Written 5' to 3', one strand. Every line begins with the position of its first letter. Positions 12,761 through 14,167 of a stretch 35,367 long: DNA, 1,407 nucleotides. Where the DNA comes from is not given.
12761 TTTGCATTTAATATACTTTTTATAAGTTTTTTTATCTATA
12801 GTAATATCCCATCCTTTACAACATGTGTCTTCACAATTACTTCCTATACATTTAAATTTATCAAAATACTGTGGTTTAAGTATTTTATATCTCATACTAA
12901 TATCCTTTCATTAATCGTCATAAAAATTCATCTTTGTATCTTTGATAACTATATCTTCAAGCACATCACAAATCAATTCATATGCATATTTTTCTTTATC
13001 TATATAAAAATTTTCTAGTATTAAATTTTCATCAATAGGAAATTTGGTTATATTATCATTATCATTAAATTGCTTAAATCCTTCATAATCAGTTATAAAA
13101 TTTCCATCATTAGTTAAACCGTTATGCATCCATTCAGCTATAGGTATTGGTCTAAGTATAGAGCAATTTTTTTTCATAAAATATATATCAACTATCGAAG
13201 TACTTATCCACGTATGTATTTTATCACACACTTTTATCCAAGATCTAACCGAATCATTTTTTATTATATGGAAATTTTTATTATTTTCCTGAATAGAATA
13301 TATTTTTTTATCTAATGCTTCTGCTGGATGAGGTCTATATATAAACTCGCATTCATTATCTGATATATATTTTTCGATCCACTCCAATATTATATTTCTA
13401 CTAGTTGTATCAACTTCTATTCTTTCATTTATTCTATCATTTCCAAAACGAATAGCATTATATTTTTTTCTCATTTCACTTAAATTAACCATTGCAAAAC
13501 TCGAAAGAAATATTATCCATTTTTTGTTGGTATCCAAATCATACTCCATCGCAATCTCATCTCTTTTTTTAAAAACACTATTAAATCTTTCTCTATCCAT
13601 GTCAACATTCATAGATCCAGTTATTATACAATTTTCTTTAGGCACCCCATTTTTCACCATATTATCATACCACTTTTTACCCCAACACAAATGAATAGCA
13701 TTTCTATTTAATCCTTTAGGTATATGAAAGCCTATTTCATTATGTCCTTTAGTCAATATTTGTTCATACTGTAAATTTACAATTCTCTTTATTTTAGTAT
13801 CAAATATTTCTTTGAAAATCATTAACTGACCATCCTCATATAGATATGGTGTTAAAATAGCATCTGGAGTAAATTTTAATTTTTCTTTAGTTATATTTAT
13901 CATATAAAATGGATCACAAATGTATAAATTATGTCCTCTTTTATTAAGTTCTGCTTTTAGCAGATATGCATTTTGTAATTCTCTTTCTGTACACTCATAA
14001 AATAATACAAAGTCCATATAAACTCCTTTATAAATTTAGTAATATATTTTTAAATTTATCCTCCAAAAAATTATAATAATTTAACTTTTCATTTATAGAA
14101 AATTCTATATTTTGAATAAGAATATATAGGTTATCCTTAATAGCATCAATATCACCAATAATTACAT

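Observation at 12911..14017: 368/369-aa RPHP-motif paralogs: candidate Maf-independent flagellin nonulosonic-acid transferases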

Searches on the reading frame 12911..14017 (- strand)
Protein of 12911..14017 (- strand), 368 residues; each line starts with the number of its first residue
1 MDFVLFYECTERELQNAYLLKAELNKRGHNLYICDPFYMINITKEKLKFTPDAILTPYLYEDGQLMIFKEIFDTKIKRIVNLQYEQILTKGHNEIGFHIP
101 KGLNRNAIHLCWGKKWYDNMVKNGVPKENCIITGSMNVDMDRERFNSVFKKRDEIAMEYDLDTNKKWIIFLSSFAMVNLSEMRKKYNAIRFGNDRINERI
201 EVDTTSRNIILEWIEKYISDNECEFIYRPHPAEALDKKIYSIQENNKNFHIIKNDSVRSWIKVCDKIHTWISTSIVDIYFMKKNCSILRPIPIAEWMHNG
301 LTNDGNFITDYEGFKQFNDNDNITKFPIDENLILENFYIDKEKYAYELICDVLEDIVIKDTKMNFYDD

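Call 5: search_protein_families(library=pfam, proteins=[window:12911-14017:-], max_evalue=1)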
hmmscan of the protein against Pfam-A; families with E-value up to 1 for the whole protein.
window:12911-14017:- (368 aa): 1 family
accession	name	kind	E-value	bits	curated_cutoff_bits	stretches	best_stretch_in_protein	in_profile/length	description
PF02350.25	Epimerase_2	-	0.046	13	30.6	0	208-271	201-264/347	UDP-N-acetylglucosamine 2-epimerase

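Call 6: search_protein_families(library=ncbifam, proteins=[window:12911-14017:-], max_evalue=1)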
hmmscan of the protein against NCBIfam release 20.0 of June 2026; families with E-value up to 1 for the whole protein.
window:12911-14017:- (368 aa): 2 families
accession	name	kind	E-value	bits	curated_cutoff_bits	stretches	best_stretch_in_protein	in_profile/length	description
TIGR04396.2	surf_polysacc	subfamily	2.9e-42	145.3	125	1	4-357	2-363/427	surface carbohydrate biosynthesis protein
NF046086.1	BFO_1060_trans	domain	1.1e-20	74.1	200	1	6-291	5-292/365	BFO_1060 family glycosyltransferase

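Call 14: find_homologous_proteins(query=window:12911-14017:-, max_evalue=0.001)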
Query window:12911-14017:- (368 aa): 157 proteins with E <= 0.001 among 1473 candidates; the best 120 are listed.
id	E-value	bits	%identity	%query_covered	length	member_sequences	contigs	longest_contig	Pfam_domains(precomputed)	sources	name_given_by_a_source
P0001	1.4e-250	849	100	100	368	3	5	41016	-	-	-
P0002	4.0e-180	617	72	100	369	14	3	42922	-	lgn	-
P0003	5.1e-178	610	71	100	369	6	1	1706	-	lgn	-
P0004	5.7e-177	606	72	100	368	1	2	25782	-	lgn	-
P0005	2.7e-176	604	72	100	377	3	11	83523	-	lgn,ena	-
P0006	1.9e-175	601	71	100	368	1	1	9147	-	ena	-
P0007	2.0e-175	601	71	100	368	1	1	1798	-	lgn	-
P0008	6.7e-172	590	69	100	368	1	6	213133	-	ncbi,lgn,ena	-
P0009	9.3e-170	583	68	100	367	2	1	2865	-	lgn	-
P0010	4.4e-168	577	66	100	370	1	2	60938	-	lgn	-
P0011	3.5e-150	518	63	99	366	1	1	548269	-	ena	-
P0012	1.2e-147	510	62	100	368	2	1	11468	-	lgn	-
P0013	1.1e-143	497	59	100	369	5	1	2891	-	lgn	-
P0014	1.1e-143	497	61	97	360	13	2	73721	-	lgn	-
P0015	8.4e-142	491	58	100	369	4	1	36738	-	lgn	-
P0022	8.3e-114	399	52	99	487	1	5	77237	-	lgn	-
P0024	1.4e-107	378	48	98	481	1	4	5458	-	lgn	-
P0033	9.6e-99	349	45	98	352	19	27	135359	-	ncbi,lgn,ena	-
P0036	6.9e-72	261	39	98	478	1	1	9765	-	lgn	-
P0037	3.3e-71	258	40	98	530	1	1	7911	-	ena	-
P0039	4.4e-68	248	38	100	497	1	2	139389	-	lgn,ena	-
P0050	6.3e-64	234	35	97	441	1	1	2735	-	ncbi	-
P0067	1.9e-61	226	37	98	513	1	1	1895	-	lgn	-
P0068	2.5e-61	226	37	97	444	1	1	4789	-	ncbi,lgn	-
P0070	5.2e-61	225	36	98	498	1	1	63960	-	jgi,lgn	jgi:surface carbohydrate biosynthesis protein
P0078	1.2e-59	220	34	97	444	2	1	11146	-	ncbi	-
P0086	1.7e-58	217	35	99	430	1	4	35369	-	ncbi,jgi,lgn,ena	jgi:surface carbohydrate biosynthesis protein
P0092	5.8e-58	215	33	99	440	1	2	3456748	-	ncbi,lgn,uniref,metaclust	ncbi:surface carbohydrate biosynthesis protein [Halodesulfovibrio aestuarii]|uniref:surface carbohyd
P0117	1.4e-53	200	32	98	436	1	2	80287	-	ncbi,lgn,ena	-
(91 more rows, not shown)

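Call 18: search_solved_structures(query=A1, max_evalue=10, show_alignments=3)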
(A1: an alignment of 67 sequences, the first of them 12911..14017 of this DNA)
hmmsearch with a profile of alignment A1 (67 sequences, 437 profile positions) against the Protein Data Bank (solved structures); distinct sequences matched with E-value up to 10: 8.
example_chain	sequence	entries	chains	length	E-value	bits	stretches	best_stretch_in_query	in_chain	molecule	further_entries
6vlb_A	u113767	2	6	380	0.13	14.5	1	109-171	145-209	UDP-N-acetylglucosamine 2-epimerase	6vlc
8gji_A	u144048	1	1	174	0.15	14.3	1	306-435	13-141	GCG binder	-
2xio_A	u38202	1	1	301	0.58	12.3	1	119-171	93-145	PUTATIVE DEOXYRIBONUCLEASE TATDN1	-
8efg_A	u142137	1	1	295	0.6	12.3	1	119-171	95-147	Deoxyribonuclease TATDN1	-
1f6d_A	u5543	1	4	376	0.98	11.6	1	108-169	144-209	UDP-N-ACETYLGLUCOSAMINE 2-EPIMERASE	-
1vgv_A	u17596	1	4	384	1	11.5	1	108-169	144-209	UDP-N-acetylglucosamine 2-epimerase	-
1mvo_A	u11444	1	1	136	1.8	10.7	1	19-61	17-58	PhoP response regulator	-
7oya_v2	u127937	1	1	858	1.8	10.7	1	313-432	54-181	Eukaryotic translation elongation factor 2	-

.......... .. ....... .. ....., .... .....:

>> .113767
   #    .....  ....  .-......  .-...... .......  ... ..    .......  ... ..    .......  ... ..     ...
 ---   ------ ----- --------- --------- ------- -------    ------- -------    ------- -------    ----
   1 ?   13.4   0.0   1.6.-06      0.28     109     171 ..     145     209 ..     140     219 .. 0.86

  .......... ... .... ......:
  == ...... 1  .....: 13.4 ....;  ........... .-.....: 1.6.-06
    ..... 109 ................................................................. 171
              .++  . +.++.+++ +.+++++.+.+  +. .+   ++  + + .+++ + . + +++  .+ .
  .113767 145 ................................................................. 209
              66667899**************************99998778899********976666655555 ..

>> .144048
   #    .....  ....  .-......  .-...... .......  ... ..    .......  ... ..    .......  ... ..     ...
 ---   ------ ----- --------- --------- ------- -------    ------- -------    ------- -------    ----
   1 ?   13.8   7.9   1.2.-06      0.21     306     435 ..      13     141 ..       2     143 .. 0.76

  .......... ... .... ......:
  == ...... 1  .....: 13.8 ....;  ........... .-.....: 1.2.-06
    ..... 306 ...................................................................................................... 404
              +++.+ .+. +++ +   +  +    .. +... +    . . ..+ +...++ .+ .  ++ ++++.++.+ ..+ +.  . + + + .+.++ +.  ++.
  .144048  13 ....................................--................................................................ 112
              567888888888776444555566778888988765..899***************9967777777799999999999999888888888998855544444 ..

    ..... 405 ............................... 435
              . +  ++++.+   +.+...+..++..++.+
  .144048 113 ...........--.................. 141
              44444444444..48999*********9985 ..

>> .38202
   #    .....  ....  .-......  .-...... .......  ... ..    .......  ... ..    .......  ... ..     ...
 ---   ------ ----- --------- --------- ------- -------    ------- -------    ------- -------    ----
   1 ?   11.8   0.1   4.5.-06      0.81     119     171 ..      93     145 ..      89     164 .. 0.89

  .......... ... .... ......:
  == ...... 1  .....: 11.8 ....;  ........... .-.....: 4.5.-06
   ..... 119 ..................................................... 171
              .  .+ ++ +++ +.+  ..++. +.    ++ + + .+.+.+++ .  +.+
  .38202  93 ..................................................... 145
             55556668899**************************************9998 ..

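Call 19: find_encoding_contigs(protein=P0008, flank=10000, max_places=3)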
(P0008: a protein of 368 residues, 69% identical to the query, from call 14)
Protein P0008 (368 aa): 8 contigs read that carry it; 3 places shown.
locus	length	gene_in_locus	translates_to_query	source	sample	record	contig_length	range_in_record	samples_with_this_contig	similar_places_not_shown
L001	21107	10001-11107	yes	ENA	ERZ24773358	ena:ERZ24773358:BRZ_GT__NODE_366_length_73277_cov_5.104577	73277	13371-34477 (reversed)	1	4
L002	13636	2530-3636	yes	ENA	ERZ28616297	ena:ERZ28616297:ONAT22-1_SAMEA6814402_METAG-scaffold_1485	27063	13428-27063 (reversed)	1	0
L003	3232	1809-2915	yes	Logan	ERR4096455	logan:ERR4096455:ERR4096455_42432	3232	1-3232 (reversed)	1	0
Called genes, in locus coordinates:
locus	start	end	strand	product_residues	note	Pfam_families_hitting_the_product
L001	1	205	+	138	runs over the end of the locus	PF05130:FlgN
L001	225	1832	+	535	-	PF00460:Flg_bb_rod (weak), PF22638:FlgK_D1, PF06429:Flg_bbr_C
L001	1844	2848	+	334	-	PF00669:Flagellin_N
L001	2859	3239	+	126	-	PF02623:FliW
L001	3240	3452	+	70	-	PF02599:CsrA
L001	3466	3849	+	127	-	PF02561:FliS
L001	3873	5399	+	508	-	PF02465:FliD_N, PF07195:FliD_C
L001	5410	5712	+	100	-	PF05400:FliT (weak)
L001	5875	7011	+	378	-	PF00669:Flagellin_N, PF00700:Flagellin_C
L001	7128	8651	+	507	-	PF00515:TPR_1 (faint), PF07719:TPR_2 (faint), PF13424:TPR_12 (faint)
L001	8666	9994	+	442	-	-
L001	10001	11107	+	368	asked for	-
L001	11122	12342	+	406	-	PF27117:FliB_C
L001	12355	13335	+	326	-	PF00106:adh_short, PF01073:3Beta_HSD, PF01370:Epimerase, PF02719:Polysacc_synt_2, PF04321:RmlD_sub_bind, PF07993:NAD_binding_4, PF13460:NAD_binding_10, PF16363:GDP_Man_Dehyd, +1 more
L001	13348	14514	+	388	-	PF01041:DegT_DnrJ_EryC1, PF00155:Aminotran_1_2 (weak)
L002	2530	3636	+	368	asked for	-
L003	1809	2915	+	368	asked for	-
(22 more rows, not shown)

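Call 20: find_encoding_contigs(protein=P0011, flank=10000, max_places=2)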
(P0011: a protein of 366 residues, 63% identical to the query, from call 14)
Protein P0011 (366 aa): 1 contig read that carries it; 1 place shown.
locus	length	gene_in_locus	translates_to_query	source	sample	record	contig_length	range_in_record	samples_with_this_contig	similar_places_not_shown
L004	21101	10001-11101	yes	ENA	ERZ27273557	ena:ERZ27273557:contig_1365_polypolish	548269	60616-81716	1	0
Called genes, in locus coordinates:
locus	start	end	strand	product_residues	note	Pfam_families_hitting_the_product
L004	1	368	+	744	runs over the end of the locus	PF00535:Glycos_transf_2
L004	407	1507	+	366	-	-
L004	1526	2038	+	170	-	-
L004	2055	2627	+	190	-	-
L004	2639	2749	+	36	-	-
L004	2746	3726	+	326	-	-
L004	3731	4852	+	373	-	-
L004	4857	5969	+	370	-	-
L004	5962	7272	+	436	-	PF00535:Glycos_transf_2 (weak)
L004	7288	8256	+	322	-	-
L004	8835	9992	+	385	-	-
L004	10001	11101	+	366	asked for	-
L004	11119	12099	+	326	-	PF00106:adh_short, PF01073:3Beta_HSD, PF01370:Epimerase, PF02719:Polysacc_synt_2, PF04321:RmlD_sub_bind, PF07993:NAD_binding_4, PF13460:NAD_binding_10, PF16363:GDP_Man_Dehyd, +1 more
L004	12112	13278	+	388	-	PF01041:DegT_DnrJ_EryC1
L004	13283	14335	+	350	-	PF00571:CBS (faint), PF00483:NTP_transferase, PF12804:NTP_transf_3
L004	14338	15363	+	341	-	PF13480:Acetyltransf_6 (weak), PF02388:FemAB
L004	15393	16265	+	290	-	PF00551:Formyl_trans_N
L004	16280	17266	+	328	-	PF03102:NeuB, PF08666:SAF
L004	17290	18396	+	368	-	-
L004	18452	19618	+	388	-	PF02350:Epimerase_2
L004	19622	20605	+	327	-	PF01408:GFO_IDH_MocA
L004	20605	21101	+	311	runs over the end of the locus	PF01408:GFO_IDH_MocA (weak)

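Call 28: predict_structure(alignment_id=A1)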
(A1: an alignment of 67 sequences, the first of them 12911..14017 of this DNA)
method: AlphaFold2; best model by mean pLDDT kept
length: 368 residues; sequences in the alignment: 67
mean_pLDDT: 95.1   pTM: 0.91
mean pLDDT of the five models: 95.1, 95.0, 94.6, 94.1, 94.0
residues with pLDDT >= 90: 338; 70-90: 29; 50-70: 1; < 50: 0
segments of 3 or more residues with pLDDT < 50: none
pLDDT, mean of each block of 10 residues (from residue 1): 94 88 98 95 94 97 93 96 93 92 97 97 98 96 93 98 98 93 91 95 98 98 97 93 97 94 98 95 97 93 91 98 94 95 97 98 89
secondary structure, 60 per line:
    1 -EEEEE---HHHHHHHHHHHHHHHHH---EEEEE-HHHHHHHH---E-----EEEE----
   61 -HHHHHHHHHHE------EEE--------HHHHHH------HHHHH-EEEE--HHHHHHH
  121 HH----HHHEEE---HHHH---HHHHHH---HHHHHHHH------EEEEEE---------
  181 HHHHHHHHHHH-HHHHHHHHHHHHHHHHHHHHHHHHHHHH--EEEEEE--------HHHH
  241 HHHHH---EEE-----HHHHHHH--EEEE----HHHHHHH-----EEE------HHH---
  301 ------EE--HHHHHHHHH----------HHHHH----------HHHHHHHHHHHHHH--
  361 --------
elements in order: E2-6 H10-26 E30-34 H36-43 E53-56 H62-71 E79-81 H90-95 H102-106 E108-111 H114-122 E130-132 H136-139 H143-148 H152-159 E166-171 H181-191 H193-220 E223-228 H237-245 E249-251 H257-263 E266-269 H274-280 E286-288 H311-319 H330-334 H345-358

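Call 30: fold_search(model_id=the predicted structure, library=pdb)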
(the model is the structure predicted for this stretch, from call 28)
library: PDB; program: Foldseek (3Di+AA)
matches with E <= 10: 936; with E <= 0.001: 122
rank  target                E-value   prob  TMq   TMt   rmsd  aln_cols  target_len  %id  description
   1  5xvs_B                3.2e-08  1.00  0.53  0.54   7.9       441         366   13  Crystal structure of UDP-GlcNAc 2-epimerase NeuC complexed with UDP (released 2018-04-11)
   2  1f6d_A                5.0e-08  1.00  0.58  0.57   6.4       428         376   14  THE STRUCTURE OF UDP-N-ACETYLGLUCOSAMINE 2-EPIMERASE FROM E. COLI. (released 2000-12-13)
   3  1f6d_B                6.0e-08  1.00  0.56  0.55   6.8       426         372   14  THE STRUCTURE OF UDP-N-ACETYLGLUCOSAMINE 2-EPIMERASE FROM E. COLI. (released 2000-12-13)
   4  8sxv_A                7.0e-08  1.00  0.55  0.56   6.8       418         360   11  X-ray crystal structure of UDP- 2,3-diacetamido-2,3-dideoxy-glucuronic acid-2-epimerase from Thermus thermophilus stra (released 2023-09-13)
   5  8sxw_C                1.2e-07  1.00  0.50  0.50   7.4       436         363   11  X-ray crystal structure of UDP- 2,3-diacetamido-2,3-dideoxy-glucuronic acid-2-epimerase from Thermus thermophilus stra (released 2023-09-13)
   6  5dld                  2.0e-07  1.00  0.55  0.54   7.6       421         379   15  Crystal Structure of a UDP-N-acetylglucosamine 2-epimerase from Burkholderia vietnamiensis complexed with UDP-GlcNAc and (released 2015-09-30)
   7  4fkz_B                2.0e-07  1.00  0.54  0.53   8.5       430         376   14  Crystal structure of Bacillus subtilis UDP-GlcNAc 2-epimerase in complex with UDP-GlcNAc and UDP (released 2013-05-08)
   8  8sy0_A                2.7e-07  1.00  0.55  0.56   6.7       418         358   11  X-ray crystal structure of UDP- 2,3-diacetamido-2,3-dideoxy-glucuronic acid-2-epimerase from Thermus thermophilus stra (released 2023-09-13)
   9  8sye_A                2.8e-07  1.00  0.53  0.54   7.1       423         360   12  X-ray crystal structure of UDP-2,3-diacetamido-2,3-dideoxy-glucuronic acid-2-epimerase from Thermus thermophilus strai (released 2023-09-13)
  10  1f6d_C                3.0e-07  1.00  0.57  0.57   6.6       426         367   14  THE STRUCTURE OF UDP-N-ACETYLGLUCOSAMINE 2-EPIMERASE FROM E. COLI. (released 2000-12-13)
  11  5enz_B                3.1e-07  1.00  0.54  0.53   6.9       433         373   13  S. aureus MnaA-UDP co-structure (released 2016-04-27)
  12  8sxw_A                3.3e-07  1.00  0.53  0.54   6.8       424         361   10  X-ray crystal structure of UDP- 2,3-diacetamido-2,3-dideoxy-glucuronic acid-2-epimerase from Thermus thermophilus stra (released 2023-09-13)
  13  4nes                  3.9e-07  1.00  0.54  0.54   6.7       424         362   12  Crystal structure of Methanocaldococcus jannaschii UDP-GlcNAc 2-epimerase in complex with UDP-GlcNAc and UDP (released 2014-04-23)
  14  5enz_A                3.9e-07  1.00  0.54  0.54   7.6       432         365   14  S. aureus MnaA-UDP co-structure (released 2016-04-27)
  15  8syd_B                4.4e-07  1.00  0.53  0.53   7.3       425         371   10  X-ray crystal structure of UDP-2,3-diacetamido-2,3-dideoxy-glucuronic acid-2-epimerase from Thermus thermophilus strai (released 2023-09-13)
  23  3l7k_B                6.8e-07  1.00  0.57  0.52   6.9       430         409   12  Structure of the Wall Teichoic Acid Polymerase TagF, H444N + CDPG (15 minute soak) (released 2010-04-28)
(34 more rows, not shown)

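Call 33: list_cluster_members(proteins=[P0001, P0008, P0033, P0005, P0002, P0050, P0068, P0078, P0117, P0086])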
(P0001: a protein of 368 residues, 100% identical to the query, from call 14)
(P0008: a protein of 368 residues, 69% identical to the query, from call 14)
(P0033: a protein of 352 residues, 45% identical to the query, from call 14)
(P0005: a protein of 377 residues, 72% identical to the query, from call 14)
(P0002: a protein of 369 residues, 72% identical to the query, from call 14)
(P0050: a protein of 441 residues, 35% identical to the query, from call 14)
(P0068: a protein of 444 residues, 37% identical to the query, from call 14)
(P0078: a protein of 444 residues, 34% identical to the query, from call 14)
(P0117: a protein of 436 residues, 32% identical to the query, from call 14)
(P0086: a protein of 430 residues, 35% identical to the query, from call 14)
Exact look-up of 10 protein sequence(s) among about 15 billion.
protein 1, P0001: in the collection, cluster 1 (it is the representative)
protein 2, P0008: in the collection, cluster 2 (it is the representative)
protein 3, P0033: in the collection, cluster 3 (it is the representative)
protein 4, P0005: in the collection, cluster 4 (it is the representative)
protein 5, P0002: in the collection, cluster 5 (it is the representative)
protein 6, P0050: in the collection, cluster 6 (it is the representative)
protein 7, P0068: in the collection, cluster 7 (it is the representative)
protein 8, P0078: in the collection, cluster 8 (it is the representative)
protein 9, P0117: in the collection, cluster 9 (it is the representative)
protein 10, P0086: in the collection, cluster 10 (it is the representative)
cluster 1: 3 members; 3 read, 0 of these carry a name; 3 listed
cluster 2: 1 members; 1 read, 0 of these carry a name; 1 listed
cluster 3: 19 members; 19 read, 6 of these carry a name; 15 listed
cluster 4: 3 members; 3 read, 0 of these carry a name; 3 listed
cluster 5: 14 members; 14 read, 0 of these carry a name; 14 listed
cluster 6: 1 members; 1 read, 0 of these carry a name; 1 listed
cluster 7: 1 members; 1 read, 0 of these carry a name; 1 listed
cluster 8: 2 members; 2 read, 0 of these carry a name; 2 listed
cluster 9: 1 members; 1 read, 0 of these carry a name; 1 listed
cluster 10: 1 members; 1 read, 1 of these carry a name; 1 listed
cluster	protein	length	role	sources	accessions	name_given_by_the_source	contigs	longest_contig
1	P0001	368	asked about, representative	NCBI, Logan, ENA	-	-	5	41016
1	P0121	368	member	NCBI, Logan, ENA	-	-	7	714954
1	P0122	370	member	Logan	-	-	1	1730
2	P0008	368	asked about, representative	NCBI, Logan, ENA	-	-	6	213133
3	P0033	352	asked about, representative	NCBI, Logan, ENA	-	-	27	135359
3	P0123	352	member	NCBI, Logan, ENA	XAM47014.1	hypothetical protein TPDSL_35240 [Terrisporobacter petrolearius]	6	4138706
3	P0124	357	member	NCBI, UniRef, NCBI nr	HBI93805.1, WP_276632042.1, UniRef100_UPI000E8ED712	MAG TPA: hypothetical protein DDY58_16055 [Terrisporobacter glycolicus] | surface carbohydrate biosynthesis protein n=1 Tax=Terrisporobacter TaxID=1505652 ... | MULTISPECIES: surface carbohydrate biosynthesis protein [Terrisporobacter]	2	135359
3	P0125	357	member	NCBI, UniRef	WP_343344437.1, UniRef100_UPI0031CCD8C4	surface carbohydrate biosynthesis protein [Terrisporobacter petrolearius] | surface carbohydrate biosynthesis protein n=1 Tax=Terrisporobacter petrolearius ...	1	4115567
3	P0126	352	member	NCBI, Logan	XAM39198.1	hypothetical protein TPHSE_34840 [Terrisporobacter petrolearius]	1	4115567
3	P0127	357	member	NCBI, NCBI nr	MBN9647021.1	hypothetical protein J0L31_08455 [Terrisporobacter glycolicus] | hypothetical protein [Terrisporobacter glycolicus]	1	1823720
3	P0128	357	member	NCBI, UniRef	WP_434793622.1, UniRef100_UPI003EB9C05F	surface carbohydrate biosynthesis protein [Terrisporobacter petrolearius] | surface carbohydrate biosynthesis protein n=1 Tax=Terrisporobacter petrolearius ...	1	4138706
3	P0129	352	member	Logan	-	-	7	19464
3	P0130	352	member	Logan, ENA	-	-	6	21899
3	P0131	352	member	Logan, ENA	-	-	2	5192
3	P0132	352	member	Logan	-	-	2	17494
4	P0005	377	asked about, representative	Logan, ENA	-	-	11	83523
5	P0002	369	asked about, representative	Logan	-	-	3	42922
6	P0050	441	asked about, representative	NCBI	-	-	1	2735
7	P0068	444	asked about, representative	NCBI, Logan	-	-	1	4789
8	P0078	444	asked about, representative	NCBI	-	-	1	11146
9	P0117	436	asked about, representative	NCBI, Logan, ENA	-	-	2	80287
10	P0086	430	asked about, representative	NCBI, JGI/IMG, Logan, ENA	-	surface carbohydrate biosynthesis protein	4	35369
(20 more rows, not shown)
